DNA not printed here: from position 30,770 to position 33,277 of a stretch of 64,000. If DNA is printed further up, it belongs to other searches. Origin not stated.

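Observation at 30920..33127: Walker-A-degenerate STAND/AAA-like module fused to an anti-sigma-type serine kinase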

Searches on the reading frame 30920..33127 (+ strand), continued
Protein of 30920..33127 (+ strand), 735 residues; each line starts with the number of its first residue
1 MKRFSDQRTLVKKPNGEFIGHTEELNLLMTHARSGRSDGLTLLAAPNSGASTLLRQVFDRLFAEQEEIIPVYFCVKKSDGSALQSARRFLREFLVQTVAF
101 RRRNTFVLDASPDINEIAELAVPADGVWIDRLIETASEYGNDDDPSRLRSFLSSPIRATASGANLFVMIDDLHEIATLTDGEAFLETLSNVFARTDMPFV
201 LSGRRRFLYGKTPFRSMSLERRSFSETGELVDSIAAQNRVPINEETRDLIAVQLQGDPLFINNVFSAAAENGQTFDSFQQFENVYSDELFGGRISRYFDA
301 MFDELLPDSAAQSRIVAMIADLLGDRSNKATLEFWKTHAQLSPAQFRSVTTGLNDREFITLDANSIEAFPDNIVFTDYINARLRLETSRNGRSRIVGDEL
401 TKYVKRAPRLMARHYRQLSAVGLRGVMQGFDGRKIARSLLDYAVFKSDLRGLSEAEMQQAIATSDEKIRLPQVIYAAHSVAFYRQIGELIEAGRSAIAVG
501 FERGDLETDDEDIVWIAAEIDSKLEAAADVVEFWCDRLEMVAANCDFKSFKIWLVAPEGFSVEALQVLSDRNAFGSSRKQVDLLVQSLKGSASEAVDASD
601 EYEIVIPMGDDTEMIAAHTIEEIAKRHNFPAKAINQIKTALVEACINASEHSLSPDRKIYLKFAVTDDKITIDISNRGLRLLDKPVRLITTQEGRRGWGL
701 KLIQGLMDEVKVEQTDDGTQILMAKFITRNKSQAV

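Call 20: find_related_loci(query=A1, collection=genome_contigs, flank=6000)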
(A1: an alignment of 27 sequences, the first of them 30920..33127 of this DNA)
Query A1 (735 aa) in genome_contigs; peptide patterns used: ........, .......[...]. (x = any residue, [..] = any of these).
503 stretches matched a pattern; 495 encode a relative of the query (tblastn E <= 1e-3); the best 80 are kept; 80 distinct loci.
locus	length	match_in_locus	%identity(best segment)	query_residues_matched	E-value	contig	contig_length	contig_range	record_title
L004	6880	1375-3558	67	1-733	0e+0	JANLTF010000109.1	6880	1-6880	MAG: Acidobacteriota bacterium isolate OTE_25_metabat_238 OTE_25_k141_1291662, whole genome shotgun sequence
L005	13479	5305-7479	66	1-729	0e+0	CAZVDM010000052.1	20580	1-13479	MAG TPA_asm: uncultured Chloracidobacterium sp. isolate SRP173033_co1_97 genome assembly, contig: NODE_4478_length_20580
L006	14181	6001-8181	53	1-727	0e+0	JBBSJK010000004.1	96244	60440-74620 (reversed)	MAG: Pyrinomonadales bacterium isolate LS4_metabat2.002 LS4_metabat2.002_K_427431_L_96244_cov_24.9144, whole genome shot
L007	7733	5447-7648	52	1-734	0e+0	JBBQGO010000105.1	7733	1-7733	MAG: Pyrinomonadales bacterium isolate Co_metawrap_960 Cmw_960_k141_25895232_length_7733_cov_7.0000, whole genome shotgu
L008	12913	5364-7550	53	1-727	0e+0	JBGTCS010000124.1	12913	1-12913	MAG: Pyrinomonadaceae bacterium isolate JTS-RE125 k141_5276450, whole genome shotgun sequence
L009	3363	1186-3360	51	1-727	0e+0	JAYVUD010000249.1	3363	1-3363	MAG: Chloracidobacterium sp. isolate GL74_UP_metabinner_11 GL74_UP_metabinner_11_248, whole genome shotgun sequence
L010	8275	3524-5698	52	1-727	0e+0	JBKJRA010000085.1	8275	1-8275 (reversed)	MAG: Pyrinomonadaceae bacterium isolate ant_bin.518 S1Ck117_3614361_flag_1_multi_9.0000_len_8275, whole genome shotgun s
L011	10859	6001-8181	52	7-729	0e+0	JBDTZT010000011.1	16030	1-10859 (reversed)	MAG: Actinomycetota bacterium isolate cluster4_bin.173 NODE_7646_length_16030_cov_5.709922, whole genome shotgun sequenc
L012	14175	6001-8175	51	1-727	0e+0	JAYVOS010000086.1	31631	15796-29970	MAG: Chloracidobacterium sp. isolate GL72_DN_concoct_256 GL72_DN_concoct_256_85, whole genome shotgun sequence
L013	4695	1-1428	76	253-728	0e+0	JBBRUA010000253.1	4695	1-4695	MAG: Pyrinomonadales bacterium isolate La3_concoct.064 La3_concoct.064_K_2821101_L_4695_cov_26.7734, whole genome shotgu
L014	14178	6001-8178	52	6-727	0e+0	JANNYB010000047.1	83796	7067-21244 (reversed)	MAG: Acidobacteriota bacterium isolate VAR_34_metabat_1 VAR_34_k141_1931387, whole genome shotgun sequence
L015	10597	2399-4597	51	1-729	0e+0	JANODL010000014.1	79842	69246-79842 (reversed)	MAG: Acidobacteriota bacterium isolate VAR_17_metabat_128 VAR_17_k141_1731082, whole genome shotgun sequence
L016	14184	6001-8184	51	1-728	0e+0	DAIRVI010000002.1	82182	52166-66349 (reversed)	MAG TPA_asm: Pyrinomonadaceae bacterium isolate CTOTU26086 NODE_54_length_82182_cov_10.125610, whole genome shotgun sequ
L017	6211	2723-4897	52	7-727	0e+0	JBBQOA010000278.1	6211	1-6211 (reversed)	MAG: Pyrinomonadales bacterium isolate Co_metawrap_249 Cmw_249_k141_17894040_length_6211_cov_6.0000, whole genome shotgu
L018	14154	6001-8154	53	17-729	0e+0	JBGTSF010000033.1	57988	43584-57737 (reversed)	MAG: Pyrinomonadaceae bacterium isolate WDNA12_bin.25.strict NODE_33_length_57988_cov_5.378763, whole genome shotgun seq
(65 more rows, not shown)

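Call 35: search_protein_representatives(alignment_id=A3)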
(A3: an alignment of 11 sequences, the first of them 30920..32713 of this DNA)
Query: 11 sequences, 598 profile positions. Proteins with E-value up to 0.001 (for the whole library): 689; up to 1e-10: 476; up to 1e-30: 229. The best 150 are listed.
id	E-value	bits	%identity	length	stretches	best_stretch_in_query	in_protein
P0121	3.7e-233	791.7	-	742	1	1-597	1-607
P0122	9.5e-227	770.5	-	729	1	1-590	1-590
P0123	2.2e-221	752.9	-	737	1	4-590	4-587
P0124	8.9e-221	750.8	-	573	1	17-587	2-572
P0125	1.5e-214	730.3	-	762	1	11-591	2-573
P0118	2.1e-212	723.1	-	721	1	1-594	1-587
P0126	1.9e-208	710.1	-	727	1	7-593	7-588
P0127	4.5e-204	695.7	-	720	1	8-588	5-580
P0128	2.3e-203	693.4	-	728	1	2-590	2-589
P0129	7.4e-203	691.6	-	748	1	1-596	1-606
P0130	9.1e-202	688.1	-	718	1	15-593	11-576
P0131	1.7e-196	670.7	-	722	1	7-594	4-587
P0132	3.1e-195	666.5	-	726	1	7-589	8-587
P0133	1.8e-192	657.4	-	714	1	13-591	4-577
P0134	6.0e-192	655.6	-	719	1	1-591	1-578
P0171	9.2e-164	562.5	-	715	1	5-591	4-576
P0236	1.3e-81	291.2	-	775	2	25-587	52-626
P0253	1.8e-61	224.7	-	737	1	11-589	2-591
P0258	5.9e-58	213.1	-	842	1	8-596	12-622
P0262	4.1e-56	207.0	-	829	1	7-587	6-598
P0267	2.6e-54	201.1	-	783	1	6-591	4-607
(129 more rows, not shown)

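Call 38: find_encoding_contigs(protein=P0253, flank=6000, max_places=3)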
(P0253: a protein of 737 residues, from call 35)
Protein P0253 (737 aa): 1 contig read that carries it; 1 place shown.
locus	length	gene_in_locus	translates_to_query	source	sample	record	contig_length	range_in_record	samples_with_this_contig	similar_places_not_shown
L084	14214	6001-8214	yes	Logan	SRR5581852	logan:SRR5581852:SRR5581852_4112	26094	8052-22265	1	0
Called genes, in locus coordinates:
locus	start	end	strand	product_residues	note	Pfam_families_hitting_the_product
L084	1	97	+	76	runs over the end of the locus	-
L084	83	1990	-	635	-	PF12969:DUF3857, PF01841:Transglut_core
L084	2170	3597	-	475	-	PF00072:Response_reg, PF00158:Sigma54_activat, PF14532:Sigma54_activ_2, PF07728:AAA_5, PF25601:AAA_lid_14, PF02954:HTH_8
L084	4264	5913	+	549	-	PF10114:PocR, PF13185:GAF_2, PF01590:GAF, PF13492:GAF_3, PF00990:GGDEF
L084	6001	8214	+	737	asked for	PF13581:HATPase_c_2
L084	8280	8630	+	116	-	PF01740:STAS, PF13466:STAS_2 (weak)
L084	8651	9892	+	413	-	PF08668:HDOD (faint), PF13487:HD_5, PF01966:HD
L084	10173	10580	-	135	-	PF01850:PIN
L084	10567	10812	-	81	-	-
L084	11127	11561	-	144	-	PF01638:HxlR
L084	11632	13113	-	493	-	PF07719:TPR_2 (faint), PF13374:TPR_10 (faint), PF13432:TPR_16 (faint), PF13424:TPR_12 (weak), PF17874:TPR_MalT, PF13424:TPR_12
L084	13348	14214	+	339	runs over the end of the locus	PF13623:SurA_N_2, PF13624:SurA_N_3, PF13145:Rotamase_2, PF13616:Rotamase_3, PF00639:Rotamase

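Call 39: find_encoding_contigs(protein=P0262, flank=6000, max_places=3)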
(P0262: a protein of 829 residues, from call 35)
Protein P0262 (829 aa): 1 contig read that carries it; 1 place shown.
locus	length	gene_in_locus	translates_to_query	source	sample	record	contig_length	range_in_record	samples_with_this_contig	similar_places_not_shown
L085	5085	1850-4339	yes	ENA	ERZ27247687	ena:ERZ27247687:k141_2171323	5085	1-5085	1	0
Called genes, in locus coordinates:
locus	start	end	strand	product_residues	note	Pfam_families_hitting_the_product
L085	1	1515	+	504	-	?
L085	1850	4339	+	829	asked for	PF01637:ATPase_2, PF13581:HATPase_c_2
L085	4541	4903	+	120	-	PF01740:STAS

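Call 40: find_encoding_contigs(protein=P0258, flank=6000, max_places=3)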
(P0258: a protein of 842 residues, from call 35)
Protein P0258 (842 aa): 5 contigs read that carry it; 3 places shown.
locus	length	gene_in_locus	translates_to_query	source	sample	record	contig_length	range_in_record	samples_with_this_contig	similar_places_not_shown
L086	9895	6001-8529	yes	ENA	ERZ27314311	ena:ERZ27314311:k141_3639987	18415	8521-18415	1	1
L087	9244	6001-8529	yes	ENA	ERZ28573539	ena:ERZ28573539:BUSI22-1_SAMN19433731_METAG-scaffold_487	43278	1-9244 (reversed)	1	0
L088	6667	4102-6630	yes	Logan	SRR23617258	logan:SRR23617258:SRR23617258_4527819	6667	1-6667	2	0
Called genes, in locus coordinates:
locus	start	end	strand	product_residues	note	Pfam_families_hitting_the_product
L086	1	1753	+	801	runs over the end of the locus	-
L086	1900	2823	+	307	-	PF00763:THF_DHG_CYH, PF02882:THF_DHG_CYH_C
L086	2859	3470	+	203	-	PF01121:CoaE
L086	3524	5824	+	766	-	PF10114:PocR, PF01590:GAF, PF13185:GAF_2, PF00990:GGDEF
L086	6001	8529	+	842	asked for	PF13401:AAA_22 (weak)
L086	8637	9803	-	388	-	PF00149:Metallophos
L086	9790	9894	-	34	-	?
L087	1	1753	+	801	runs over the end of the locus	-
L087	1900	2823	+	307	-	PF00763:THF_DHG_CYH, PF02882:THF_DHG_CYH_C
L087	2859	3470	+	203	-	PF01121:CoaE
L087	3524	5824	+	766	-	PF10114:PocR, PF01590:GAF, PF13185:GAF_2, PF00990:GGDEF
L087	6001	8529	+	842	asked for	PF13401:AAA_22 (weak)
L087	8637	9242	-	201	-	?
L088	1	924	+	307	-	PF00763:THF_DHG_CYH, PF02882:THF_DHG_CYH_C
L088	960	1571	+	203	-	PF01121:CoaE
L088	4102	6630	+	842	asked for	PF13401:AAA_22 (weak)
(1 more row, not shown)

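Call 42: search_protein_families(library=pfam, proteins=[L085:1-1515:+, P0262, P0253, P0258, P0236], max_evalue=0.01)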
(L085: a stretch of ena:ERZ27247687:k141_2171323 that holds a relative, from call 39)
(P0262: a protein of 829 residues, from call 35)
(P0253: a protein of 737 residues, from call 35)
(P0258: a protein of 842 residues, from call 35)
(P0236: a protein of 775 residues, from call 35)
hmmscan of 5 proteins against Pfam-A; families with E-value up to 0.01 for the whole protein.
L085:1-1515:+ (504 aa): 27 families (the best 25 are shown)
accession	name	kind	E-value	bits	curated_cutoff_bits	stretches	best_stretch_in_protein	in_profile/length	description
PF14559.12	TPR_19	-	5.6e-35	119.9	25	2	178-220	5-47/68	Tetratricopeptide repeat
PF13428.12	TPR_14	-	7.4e-28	94.6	23.5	2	4-44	3-43/44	Tetratricopeptide repeat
PF07719.23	TPR_2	-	1e-25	88.1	27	1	273-305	2-34/34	Tetratricopeptide repeat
PF13181.12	TPR_8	-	8.3e-20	69.6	25.7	1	278-305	7-34/34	Tetratricopeptide repeat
PF13414.12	TPR_11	-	1.4e-17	63.5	26.8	1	281-320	3-42/42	TPR repeat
PF13431.12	TPR_17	-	1.4e-17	62.9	24.4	0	79-111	2-34/34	Tetratricopeptide repeat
PF00515.34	TPR_1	-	3.3e-17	61.9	27.8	1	275-305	4-34/34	Tetratricopeptide repeat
PF24575.1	TPR_Slam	-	5.7e-14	52.8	35.2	0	203-257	33-86/104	Surface lipoprotein assembly modifier, N-terminal TPR repeats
PF13176.12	TPR_7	-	1.2e-12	47.3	27.9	0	331-357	4-30/36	Tetratricopeptide repeat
PF25064.1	ARM_TT21_5th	-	4.4e-12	46.8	27.8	0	437-495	9-67/117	TT21 fifth ARM repeats domain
PF13174.12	TPR_6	-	5.4e-11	42.8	26.3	0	278-304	6-32/33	Tetratricopeptide repeat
PF13432.12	TPR_16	-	4.4e-09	37.1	32.7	0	8-43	3-38/65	Tetratricopeptide repeat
PF23914.1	TPR_CcmH_CycH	-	5.4e-09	36.5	42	0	277-325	55-103/158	Cytochrome c-type biogenesis protein H TPR domain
PF14863.12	Alkyl_sulf_dimr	-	1.6e-08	35.5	26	0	277-322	74-119/139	Alkyl sulfatase dimerisation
PF12895.13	ANAPC3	-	1.2e-07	32.3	27.2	0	273-319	24-69/82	Anaphase-promoting complex, cyclosome, subunit 3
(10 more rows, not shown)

P0262 (829 aa): 5 families
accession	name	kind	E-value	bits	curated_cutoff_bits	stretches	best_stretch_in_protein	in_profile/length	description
PF13581.12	HATPase_c_2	-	1.5e-17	64.3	27.4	1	695-817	4-127/127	Histidine kinase-like ATPase domain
PF01637.24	ATPase_2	-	4.5e-11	43.4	33.2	1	17-278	1-223/225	ATPase domain predominantly from Archaea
PF13401.12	AAA_22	-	0.00033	21.4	27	1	39-109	5-65/130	AAA domain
PF13173.12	AAA_14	-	0.00048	20.6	27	0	42-98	5-57/129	AAA domain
PF13191.12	AAA_16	-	0.0014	19.6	32.6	1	17-63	2-48/167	AAA ATPase domain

P0253 (737 aa): 3 families
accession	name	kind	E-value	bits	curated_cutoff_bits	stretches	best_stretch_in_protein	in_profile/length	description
PF13581.12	HATPase_c_2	-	1.7e-18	67.3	27.4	1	619-728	11-127/127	Histidine kinase-like ATPase domain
PF13191.12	AAA_16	-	5.9e-05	24.1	32.6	1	8-176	1-154/167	AAA ATPase domain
PF13401.12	AAA_22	-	0.00066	20.4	27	0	26-169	5-99/130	AAA domain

P0258 (842 aa): 3 families
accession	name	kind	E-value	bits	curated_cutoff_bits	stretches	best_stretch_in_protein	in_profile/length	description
PF13401.12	AAA_22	-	7.1e-08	33.3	27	1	41-220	4-129/130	AAA domain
PF13191.12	AAA_16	-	6.4e-05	23.9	32.6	1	29-198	11-158/167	AAA ATPase domain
PF13581.12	HATPase_c_2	-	0.0014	19.1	27.4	1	726-827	11-120/127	Histidine kinase-like ATPase domain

P0236 (775 aa): 5 families
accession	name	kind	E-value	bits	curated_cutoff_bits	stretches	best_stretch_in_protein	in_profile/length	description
PF13581.12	HATPase_c_2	-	2.2e-21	76.6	27.4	1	655-768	11-127/127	Histidine kinase-like ATPase domain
PF13401.12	AAA_22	-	0.00031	21.5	27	0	67-217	7-101/130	AAA domain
PF02518.31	HATPase_c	-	0.00032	21.6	26.4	1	674-755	4-93/111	Histidine kinase-, DNA gyrase B-, and HSP90-like ATPase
PF20703.3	nSTAND1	-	0.00065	19.9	27.1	1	138-297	76-221/379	Novel STAND NTPase 1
PF13191.12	AAA_16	-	0.0022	19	32.6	1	61-205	21-143/167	AAA ATPase domain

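Call 58: search_solved_structures(query=A3, max_evalue=10, show_alignments=3)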
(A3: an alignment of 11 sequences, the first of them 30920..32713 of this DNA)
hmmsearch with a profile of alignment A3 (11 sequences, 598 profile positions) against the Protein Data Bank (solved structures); distinct sequences matched with E-value up to 10: 0.

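Call 59: list_cluster_members(proteins=[P0001, P0253, P0262, P0258, P0236, P0267, P0171])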
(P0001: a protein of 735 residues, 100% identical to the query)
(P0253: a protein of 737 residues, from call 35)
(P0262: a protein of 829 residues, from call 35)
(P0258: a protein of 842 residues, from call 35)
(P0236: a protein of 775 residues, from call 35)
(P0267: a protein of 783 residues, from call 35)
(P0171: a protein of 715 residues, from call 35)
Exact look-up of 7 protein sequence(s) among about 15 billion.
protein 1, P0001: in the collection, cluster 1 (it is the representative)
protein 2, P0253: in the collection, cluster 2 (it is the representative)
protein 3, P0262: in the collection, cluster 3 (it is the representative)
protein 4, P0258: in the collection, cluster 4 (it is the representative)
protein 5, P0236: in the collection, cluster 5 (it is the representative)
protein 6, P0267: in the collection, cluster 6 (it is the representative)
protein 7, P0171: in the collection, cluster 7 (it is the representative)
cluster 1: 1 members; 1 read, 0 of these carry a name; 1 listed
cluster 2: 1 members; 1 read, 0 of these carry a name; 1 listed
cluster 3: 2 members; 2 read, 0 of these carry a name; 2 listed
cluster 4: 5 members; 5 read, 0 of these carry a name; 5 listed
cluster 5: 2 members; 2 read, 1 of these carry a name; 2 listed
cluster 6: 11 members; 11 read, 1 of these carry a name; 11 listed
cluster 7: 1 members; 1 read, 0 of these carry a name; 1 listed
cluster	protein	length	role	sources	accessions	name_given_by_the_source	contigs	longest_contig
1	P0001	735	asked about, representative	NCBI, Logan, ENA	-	-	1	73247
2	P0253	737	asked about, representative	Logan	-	-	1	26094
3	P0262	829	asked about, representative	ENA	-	-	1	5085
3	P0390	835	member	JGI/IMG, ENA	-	-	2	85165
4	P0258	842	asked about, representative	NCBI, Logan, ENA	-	-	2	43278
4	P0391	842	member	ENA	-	-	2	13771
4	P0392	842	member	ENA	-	-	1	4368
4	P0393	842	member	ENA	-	-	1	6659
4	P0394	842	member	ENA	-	-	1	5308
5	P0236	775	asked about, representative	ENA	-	-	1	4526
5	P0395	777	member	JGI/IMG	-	serine/threonine-protein kinase RsbW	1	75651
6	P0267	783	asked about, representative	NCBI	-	-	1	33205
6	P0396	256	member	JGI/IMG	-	serine/threonine-protein kinase RsbW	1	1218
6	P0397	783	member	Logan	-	-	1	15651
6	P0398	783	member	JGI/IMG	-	-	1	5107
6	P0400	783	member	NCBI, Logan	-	-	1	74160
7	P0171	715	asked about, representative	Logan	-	-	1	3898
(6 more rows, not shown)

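Call 60: find_encoding_contigs(protein=P0400, flank=6000, max_places=1)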
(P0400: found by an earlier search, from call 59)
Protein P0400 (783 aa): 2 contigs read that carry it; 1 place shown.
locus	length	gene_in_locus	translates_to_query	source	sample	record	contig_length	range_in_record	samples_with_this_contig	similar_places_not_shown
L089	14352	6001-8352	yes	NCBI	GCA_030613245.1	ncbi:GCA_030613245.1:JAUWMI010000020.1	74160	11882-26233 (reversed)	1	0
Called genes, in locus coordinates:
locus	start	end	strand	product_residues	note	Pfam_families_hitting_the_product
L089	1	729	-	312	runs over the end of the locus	PF13432:TPR_16 (faint), PF07719:TPR_2 (faint), PF13174:TPR_6 (weak), PF13181:TPR_8 (faint), PF13428:TPR_14 (faint), PF00515:TPR_1 (weak)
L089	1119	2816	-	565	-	PF13231:PMT_2 (weak)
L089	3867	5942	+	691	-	PF10114:PocR, PF01590:GAF, PF13185:GAF_2, PF13492:GAF_3, PF00990:GGDEF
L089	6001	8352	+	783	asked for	PF01637:ATPase_2, PF13173:AAA_14 (faint), PF13581:HATPase_c_2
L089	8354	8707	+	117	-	PF01740:STAS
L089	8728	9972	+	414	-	PF08668:HDOD, PF13487:HD_5, PF01966:HD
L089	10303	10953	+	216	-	PF12706:Lactamase_B_2, PF23023:Anti-Pycsar_Apyc1, PF00753:Lactamase_B (faint)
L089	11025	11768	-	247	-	PF20260:PUA_4, PF04452:Methyltrans_RNA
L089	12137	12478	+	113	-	PF00515:TPR_1 (weak), PF07719:TPR_2 (weak)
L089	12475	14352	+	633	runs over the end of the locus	PF13432:TPR_16 (weak), PF14559:TPR_19, PF25063:ARM_TT21_C (weak), PF13432:TPR_16, PF00158:Sigma54_activat, PF14532:Sigma54_activ_2, PF25601:AAA_lid_14, PF02954:HTH_8, +22 more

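Call 61: find_encoding_contigs(protein=P0390, flank=6000, max_places=1)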
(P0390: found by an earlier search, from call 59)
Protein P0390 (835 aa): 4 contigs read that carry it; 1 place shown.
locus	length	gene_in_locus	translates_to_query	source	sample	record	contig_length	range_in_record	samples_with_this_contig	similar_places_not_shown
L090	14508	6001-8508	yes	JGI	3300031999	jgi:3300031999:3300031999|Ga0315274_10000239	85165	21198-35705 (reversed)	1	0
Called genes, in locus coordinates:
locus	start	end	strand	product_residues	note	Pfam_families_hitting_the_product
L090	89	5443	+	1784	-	PF03704:BTAD (faint), PF12895:ANAPC3 (faint), PF13181:TPR_8 (faint), PF13414:TPR_11 (faint), PF14938:SNAP (faint), PF00515:TPR_1 (faint), PF24575:TPR_Slam (weak), PF14559:TPR_19, +17 more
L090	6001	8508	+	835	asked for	PF01637:ATPase_2, PF13581:HATPase_c_2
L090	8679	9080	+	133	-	PF01740:STAS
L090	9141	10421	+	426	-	PF08668:HDOD, PF13487:HD_5, PF01966:HD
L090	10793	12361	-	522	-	PF13231:PMT_2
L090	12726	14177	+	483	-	PF02163:Peptidase_M50, PF00595:PDZ (weak), PF13180:PDZ_2, PF17820:PDZ_6 (weak), PF21558:Pept_S41_N_bact (faint), PF00595:PDZ, PF13180:PDZ_2, PF17820:PDZ_6, +1 more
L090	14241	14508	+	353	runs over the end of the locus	PF04551:GcpE, PF26540:GcpE_C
